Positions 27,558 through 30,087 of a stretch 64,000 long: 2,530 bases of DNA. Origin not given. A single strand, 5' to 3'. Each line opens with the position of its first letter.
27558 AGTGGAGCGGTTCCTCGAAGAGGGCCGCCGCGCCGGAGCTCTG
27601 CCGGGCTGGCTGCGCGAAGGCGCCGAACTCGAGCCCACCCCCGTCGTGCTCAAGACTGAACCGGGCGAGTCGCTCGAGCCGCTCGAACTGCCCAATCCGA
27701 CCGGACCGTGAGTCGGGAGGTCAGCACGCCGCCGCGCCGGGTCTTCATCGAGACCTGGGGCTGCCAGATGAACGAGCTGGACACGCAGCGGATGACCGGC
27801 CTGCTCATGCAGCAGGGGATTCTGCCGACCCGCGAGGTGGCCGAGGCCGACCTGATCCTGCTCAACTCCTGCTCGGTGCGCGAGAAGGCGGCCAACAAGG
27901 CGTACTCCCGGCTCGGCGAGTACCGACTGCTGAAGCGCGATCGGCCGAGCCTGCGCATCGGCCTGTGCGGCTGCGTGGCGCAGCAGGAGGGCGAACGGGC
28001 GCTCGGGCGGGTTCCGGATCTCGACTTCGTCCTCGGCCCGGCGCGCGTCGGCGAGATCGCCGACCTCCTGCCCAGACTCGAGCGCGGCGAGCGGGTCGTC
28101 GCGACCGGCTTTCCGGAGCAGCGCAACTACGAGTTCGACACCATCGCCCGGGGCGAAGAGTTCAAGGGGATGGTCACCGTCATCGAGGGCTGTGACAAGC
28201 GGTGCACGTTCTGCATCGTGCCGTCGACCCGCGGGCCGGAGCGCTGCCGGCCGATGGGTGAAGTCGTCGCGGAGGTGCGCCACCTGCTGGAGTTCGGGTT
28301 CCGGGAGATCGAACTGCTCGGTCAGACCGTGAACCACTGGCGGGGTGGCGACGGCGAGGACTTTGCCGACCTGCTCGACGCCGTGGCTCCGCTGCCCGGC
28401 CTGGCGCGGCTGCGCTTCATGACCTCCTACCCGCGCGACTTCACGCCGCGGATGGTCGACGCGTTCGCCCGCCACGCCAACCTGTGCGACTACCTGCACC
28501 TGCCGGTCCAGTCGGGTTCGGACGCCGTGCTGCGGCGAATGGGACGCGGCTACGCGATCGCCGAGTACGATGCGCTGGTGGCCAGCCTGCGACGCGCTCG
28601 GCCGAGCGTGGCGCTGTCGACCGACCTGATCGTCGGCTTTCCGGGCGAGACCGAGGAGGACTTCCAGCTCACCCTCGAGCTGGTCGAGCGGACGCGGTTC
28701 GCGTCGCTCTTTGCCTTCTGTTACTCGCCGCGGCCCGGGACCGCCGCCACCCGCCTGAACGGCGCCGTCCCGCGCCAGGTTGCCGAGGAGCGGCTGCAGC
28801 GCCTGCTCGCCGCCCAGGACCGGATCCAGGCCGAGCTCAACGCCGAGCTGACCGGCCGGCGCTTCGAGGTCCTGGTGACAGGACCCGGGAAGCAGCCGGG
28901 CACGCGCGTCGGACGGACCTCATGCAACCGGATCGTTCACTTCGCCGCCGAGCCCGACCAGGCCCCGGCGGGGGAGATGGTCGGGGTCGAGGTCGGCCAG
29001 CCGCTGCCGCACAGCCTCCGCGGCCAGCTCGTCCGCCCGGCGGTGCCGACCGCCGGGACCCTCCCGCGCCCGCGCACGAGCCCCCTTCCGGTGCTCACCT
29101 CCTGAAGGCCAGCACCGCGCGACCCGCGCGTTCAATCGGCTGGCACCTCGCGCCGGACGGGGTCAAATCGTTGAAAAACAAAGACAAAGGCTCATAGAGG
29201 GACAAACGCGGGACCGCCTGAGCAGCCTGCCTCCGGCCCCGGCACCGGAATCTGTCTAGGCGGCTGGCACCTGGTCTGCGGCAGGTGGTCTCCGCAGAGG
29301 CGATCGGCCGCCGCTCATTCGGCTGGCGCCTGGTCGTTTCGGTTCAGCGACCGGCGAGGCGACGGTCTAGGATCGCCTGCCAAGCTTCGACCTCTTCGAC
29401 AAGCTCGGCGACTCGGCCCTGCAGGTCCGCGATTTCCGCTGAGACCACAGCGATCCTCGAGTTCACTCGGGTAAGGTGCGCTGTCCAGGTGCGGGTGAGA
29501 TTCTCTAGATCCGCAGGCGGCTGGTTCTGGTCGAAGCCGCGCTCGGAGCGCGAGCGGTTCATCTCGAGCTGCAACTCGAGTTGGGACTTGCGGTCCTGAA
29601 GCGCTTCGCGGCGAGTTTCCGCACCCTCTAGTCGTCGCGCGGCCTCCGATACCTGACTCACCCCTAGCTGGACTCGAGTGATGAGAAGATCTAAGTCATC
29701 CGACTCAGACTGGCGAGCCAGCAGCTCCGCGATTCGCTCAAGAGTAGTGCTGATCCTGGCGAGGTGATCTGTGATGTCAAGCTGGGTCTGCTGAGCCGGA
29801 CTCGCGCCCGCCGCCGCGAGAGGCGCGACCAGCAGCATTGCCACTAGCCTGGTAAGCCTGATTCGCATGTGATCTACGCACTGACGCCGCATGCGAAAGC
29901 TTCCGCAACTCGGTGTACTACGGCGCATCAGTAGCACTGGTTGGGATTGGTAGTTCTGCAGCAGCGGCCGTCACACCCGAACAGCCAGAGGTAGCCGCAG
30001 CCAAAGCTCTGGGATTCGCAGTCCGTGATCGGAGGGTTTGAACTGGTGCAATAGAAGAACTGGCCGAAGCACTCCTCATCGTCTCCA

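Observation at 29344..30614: Low-GC two-gene islet between parB and miaB encodes a Sec-secreted, 10-cysteine fulvocin-C-like bacteriocin precursor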

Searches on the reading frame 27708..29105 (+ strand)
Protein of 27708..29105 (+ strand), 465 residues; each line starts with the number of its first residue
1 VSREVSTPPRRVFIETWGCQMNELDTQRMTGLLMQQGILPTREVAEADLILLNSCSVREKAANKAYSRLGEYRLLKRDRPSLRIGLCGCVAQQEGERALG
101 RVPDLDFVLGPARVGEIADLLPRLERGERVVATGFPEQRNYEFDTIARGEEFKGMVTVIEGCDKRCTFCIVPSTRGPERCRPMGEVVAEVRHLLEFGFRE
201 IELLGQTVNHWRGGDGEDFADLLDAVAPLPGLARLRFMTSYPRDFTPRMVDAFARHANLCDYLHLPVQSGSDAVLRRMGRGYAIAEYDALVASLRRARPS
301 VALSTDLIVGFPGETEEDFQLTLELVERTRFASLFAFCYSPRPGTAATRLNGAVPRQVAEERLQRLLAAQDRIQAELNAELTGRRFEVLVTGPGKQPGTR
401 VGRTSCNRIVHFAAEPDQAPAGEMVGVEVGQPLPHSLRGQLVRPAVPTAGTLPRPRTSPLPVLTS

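Call 3: search_protein_families(library=ncbifam, proteins=[window:27708-29105:+], max_evalue=1)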
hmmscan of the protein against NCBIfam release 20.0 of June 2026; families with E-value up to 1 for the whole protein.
window:27708-29105:+ (465 aa): 32 families (the best 25 are shown)
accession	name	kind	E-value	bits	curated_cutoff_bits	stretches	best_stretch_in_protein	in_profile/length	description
TIGR00089.1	TIGR00089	subfamily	4.1e-131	437.7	251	1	11-439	1-429/429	MiaB/RimO family radical SAM methylthiotransferase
TIGR01574.1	miaB-methiolase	equivalog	4.9e-127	424.6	355.3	1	12-442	2-437/437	tRNA (N6-isopentenyl adenosine(37)-C2)-methylthiotransferase MiaB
NF010916.0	PRK14336.1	equivalog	5.4e-90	302.1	606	1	13-443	5-414/418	tRNA (N6-isopentenyl adenosine(37)-C2)-methylthiotransferase MiaB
TIGR01579.1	MiaB-like-C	equivalog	2.3e-86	290.7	357.05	1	14-393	1-382/416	tRNA (N(6)-L-threonylcarbamoyladenosine(37)-C(2))-methylthiotransferase MtaB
TIGR01125.1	TIGR01125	equivalog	3.2e-75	253.8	356.95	1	12-405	2-393/432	30S ribosomal protein S12 methylthiotransferase RimO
TIGR01578.1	MiaB-like-B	hypoth_equivalog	1.8e-67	227.9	314.7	1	11-404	1-384/421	tRNA (N(6)-L-threonylcarbamoyladenosine(37)-C(2))-methylthiotransferase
TIGR04014.1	B12_SAM_MJ_0865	equivalog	7.1e-24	84.4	360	1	160-390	167-393/434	methyl-coenzyme M reductase glutamine C-methyltransferase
TIGR04013.1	B12_SAM_MJ_1487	hypoth_equivalog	1.7e-18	66.6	251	1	133-367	130-373/382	TIGR04013 family B12-binding domain/radical SAM domain-containing protein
TIGR04479.1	bcpD_PhpK_rSAM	subfamily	5.8e-12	44.7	600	1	160-330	248-410/504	PhpK family radical SAM P-methyltransferase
NF038361.1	rSAM_Sden_1168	equivalog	2.7e-07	29.5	575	1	140-345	270-467/560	Sden_1168 family B12-binding radical SAM P-methyltransferase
TIGR03471.1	HpnJ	equivalog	5.9e-07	28.7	577.6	1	160-346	204-382/472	hopanoid biosynthesis associated radical SAM protein HpnJ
NF045585.1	rSAM_slr0320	equivalog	3.8e-06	25.7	775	1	142-285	224-365/511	photosystem II high light acclimation radical SAM protein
TIGR04072.2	rSAM_ladder_B12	equivalog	1.9e-05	23.5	360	1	160-337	187-357/443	lipid biosynthesis B12-binding/radical SAM protein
TIGR04107.1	rSAM_HutW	equivalog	0.00032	19.7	400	1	265-333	157-224/419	heme anaerobic degradation radical SAM methyltransferase ChuW/HutW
TIGR01212.1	TIGR01212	equivalog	0.00037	19.7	180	1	262-329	140-205/302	tRNA modification radical SAM protein MnmL/YtqA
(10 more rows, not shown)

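Call 4: search_protein_families(library=pfam, proteins=[window:27708-29105:+], max_evalue=1)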
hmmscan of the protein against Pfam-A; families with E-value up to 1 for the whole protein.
window:27708-29105:+ (465 aa): 3 families
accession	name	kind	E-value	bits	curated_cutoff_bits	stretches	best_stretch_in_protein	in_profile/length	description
PF00919.26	UPF0004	-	2.1e-27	95.4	27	1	11-110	1-98/98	Uncharacterized protein family UPF0004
PF04055.27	Radical_SAM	-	6e-25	88.8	29.5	1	157-326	2-166/166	Radical SAM superfamily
PF01938.26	TRAM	-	4.1e-05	23.8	21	1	382-442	4-61/61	TRAM domain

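Call 75: find_encoding_contigs(protein=window:27708-29105:+, flank=4000, max_places=10)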
Protein window:27708-29105:+ (465 aa): no gene with exactly this product is on record in the collection.

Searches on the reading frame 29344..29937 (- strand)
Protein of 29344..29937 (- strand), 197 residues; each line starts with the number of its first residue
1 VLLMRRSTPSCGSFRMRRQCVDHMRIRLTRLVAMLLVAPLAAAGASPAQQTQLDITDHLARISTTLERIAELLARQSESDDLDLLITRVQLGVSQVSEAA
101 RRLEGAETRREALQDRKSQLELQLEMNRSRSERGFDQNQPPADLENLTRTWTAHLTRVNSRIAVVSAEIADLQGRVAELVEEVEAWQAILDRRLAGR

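Call 3: search_protein_families(library=ncbifam, proteins=[window:29344-29937:-], max_evalue=1)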
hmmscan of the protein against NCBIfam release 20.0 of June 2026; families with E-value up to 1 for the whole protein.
window:29344-29937:- (197 aa): 6 families
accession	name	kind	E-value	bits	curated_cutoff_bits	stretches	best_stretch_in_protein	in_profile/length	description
NF047515.1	SpiroCoCo_C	equivalog_domain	0.0004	19.6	125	1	49-190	72-210/313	SpiroCoCo family coiled-coil protein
NF045487.1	ASRP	equivalog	0.00052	18.7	300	1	58-182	336-451/593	archaea-specific SMC-related protein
NF002572.0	PRK02224.1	equivalog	0.0006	18.2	1087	1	40-190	448-595/888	DNA double-strand break repair ATPase Rad50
NF003034.1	PRK03918.1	equivalog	0.024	12.6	700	1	53-186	499-638/878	DNA double-strand break repair ATPase Rad50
NF052320.1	Cbp1_fam_LP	subfamily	0.19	11.2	90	1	74-185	41-148/286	Cbp1 family collagen-binding glycoprotein adhesin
TIGR04211.1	SH3_and_anchor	equivalog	0.73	9.4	65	1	94-188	59-153/198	TIGR04211 family SH3 domain-containing protein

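Call 4: search_protein_families(library=pfam, proteins=[window:29344-29937:-], max_evalue=1)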
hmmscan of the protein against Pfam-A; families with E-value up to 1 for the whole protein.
window:29344-29937:- (197 aa): 11 families
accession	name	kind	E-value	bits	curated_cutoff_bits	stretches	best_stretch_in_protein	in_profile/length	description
PF25541.1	TBCA_PH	-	0.0034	17.5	27.8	1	89-189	7-107/139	PH domain-containing proteins, TBCA domain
PF14966.11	DNA_repr_REX1B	-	0.0092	17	24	1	50-90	38-77/94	DNA repair REX1-B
PF08614.16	ATG16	-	0.048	14.3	33.7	0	149-190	112-153/200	Autophagy protein 16 (ATG16)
PF12317.13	IFT46_B_C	-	0.055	13.6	22.2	1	66-170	69-171/211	Intraflagellar transport complex B protein 46 C terminal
PF04513.17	Baculo_PEP_C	-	0.076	13.5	38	0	143-186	75-118/140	Baculovirus polyhedron envelope protein, PEP, C terminus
PF05531.17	NPV_P10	-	0.087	13.8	29.8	0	155-189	6-40/75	Nucleopolyhedrovirus P10 protein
PF05929.16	Phage_GPO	-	0.098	12.7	33.6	0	46-127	156-233/268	Phage capsid scaffolding protein (GPO) serine peptidase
PF06546.16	Vert_HS_TF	-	0.099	12.8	23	1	52-131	125-201/273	Vertebrate heat shock transcription factor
PF16526.10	CLZ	-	0.16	12.8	26.7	1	157-195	28-66/71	C-terminal leucine zipper domain of cyclic nucleotide-gated channels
PF14712.11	Snapin_Pallidin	-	0.18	12.7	29.6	0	116-179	26-88/89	Snapin/Pallidin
PF04977.20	DivIC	-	0.75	10.1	28.9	0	157-187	21-51/80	Septum formation initiator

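Call 24: list_cluster_members(proteins=[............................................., P0002, window:29344-29868:-])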
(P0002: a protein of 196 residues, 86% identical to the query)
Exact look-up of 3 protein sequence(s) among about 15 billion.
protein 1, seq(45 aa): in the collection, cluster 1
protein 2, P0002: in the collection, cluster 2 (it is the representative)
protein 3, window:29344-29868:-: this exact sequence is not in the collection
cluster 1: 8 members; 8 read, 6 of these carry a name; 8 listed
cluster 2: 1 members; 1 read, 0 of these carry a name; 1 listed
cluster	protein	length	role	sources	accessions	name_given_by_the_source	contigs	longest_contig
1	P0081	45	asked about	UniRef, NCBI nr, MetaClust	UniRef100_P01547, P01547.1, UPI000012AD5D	Bacteriocin fulvocin-C n=1 Tax=Myxococcus fulvus TaxID=33 RepID=FULC_MYXFU | RecName: Full=Bacteriocin fulvocin-C [Myxococcus fulvus] | status=active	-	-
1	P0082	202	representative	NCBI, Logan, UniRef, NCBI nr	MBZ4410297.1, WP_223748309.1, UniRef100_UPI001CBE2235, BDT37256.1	bacteriocin fulvocin C-related protein [Myxococcus sp. XM-1-1-1] | bacteriocin fulvocin C-related protein n=1 Tax=Myxococcus TaxID=32 RepID=UPI001CBE2235 | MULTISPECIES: bacteriocin fulvocin C-related protein [Myxococcus]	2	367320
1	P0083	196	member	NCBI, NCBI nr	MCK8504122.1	bacteriocin fulvocin C-related protein [Myxococcus fulvus]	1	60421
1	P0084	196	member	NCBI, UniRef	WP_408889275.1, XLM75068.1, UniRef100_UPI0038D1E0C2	bacteriocin fulvocin C-related protein [Myxococcus faecalis] | bacteriocin fulvocin C-related protein n=1 Tax=Myxococcus faecalis TaxID=3115646 ...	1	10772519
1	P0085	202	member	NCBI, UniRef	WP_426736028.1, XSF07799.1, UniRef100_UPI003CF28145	bacteriocin fulvocin C-related protein [Myxococcus faecalis] | bacteriocin fulvocin C-related protein n=1 Tax=Myxococcus faecalis TaxID=3115646 ...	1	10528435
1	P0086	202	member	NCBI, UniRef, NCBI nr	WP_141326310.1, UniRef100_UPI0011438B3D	bacteriocin fulvocin C-related protein [Myxococcus sp. AB025B] | bacteriocin fulvocin C-related protein n=1 Tax=Myxococcus sp. AB025B TaxID=2562794 ...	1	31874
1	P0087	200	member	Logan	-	-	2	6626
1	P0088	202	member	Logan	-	-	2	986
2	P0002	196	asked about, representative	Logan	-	-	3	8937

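Call 46: find_homologous_proteins(query=window:29344-29868:-)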
Query window:29344-29868:- (174 aa): 1 proteins with E <= 0.001 among 1094 candidates.
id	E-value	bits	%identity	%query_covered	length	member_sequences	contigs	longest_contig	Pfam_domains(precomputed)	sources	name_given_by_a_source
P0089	1.4e-97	342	99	100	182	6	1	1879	-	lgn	-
